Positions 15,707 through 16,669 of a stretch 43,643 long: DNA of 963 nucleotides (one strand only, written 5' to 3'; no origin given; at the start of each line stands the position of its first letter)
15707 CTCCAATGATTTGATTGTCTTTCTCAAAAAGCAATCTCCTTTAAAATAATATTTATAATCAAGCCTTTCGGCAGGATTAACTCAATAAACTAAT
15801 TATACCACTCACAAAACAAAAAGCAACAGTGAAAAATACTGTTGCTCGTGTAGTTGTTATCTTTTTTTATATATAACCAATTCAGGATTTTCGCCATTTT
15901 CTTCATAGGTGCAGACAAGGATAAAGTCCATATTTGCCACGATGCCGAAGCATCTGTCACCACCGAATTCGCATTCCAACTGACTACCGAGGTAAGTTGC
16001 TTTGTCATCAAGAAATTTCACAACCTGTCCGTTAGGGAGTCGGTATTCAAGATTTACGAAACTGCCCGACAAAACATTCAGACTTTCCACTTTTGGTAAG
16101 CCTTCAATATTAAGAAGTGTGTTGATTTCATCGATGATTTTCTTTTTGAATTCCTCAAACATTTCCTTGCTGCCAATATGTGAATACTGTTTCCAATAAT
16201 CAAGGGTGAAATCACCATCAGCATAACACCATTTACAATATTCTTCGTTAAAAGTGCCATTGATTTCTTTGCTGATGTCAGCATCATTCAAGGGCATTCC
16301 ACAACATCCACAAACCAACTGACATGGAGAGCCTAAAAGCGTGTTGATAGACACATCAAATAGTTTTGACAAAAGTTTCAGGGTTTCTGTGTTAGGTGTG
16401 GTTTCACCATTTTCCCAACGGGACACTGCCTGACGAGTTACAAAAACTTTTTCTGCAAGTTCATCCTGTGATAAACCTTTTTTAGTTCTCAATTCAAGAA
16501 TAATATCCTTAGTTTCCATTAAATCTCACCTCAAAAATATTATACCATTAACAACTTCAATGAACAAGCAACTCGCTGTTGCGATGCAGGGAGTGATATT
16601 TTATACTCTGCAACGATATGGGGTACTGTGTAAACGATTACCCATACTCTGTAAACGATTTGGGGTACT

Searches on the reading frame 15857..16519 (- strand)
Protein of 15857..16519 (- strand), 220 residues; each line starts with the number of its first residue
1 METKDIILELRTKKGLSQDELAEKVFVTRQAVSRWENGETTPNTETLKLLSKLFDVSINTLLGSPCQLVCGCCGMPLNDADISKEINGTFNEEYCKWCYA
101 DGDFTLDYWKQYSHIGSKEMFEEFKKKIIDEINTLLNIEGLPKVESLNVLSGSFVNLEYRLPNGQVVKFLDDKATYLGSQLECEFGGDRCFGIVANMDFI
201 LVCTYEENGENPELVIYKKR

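Call 13: search_protein_families(library=pfam, proteins=[window:15857-16519:-], max_evalue=0.001)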
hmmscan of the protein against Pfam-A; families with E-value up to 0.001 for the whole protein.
window:15857-16519:- (220 aa): 6 families
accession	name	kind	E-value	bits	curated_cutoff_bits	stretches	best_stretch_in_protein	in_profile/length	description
PF01381.28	HTH_3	-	1.5e-17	63.7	23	1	7-59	1-53/55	Helix-turn-helix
PF12674.12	Zn_ribbon_2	-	5e-15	56.4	22.5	1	69-124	1-58/81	Putative zinc ribbon domain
PF12844.13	HTH_19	-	1.8e-08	34.6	30.2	1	7-62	4-59/64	Helix-turn-helix domain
PF13560.12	HTH_31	-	1e-07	32.6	27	1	9-57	8-57/64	Helix-turn-helix domain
PF13443.12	HTH_26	-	2e-06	28.4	22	1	9-63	4-59/63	Cro/C1-type HTH DNA-binding domain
PF15731.11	MqsA_antitoxin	-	4.7e-05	23.9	30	1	5-51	72-118/131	Antitoxin component of bacterial toxin-antitoxin system, MqsA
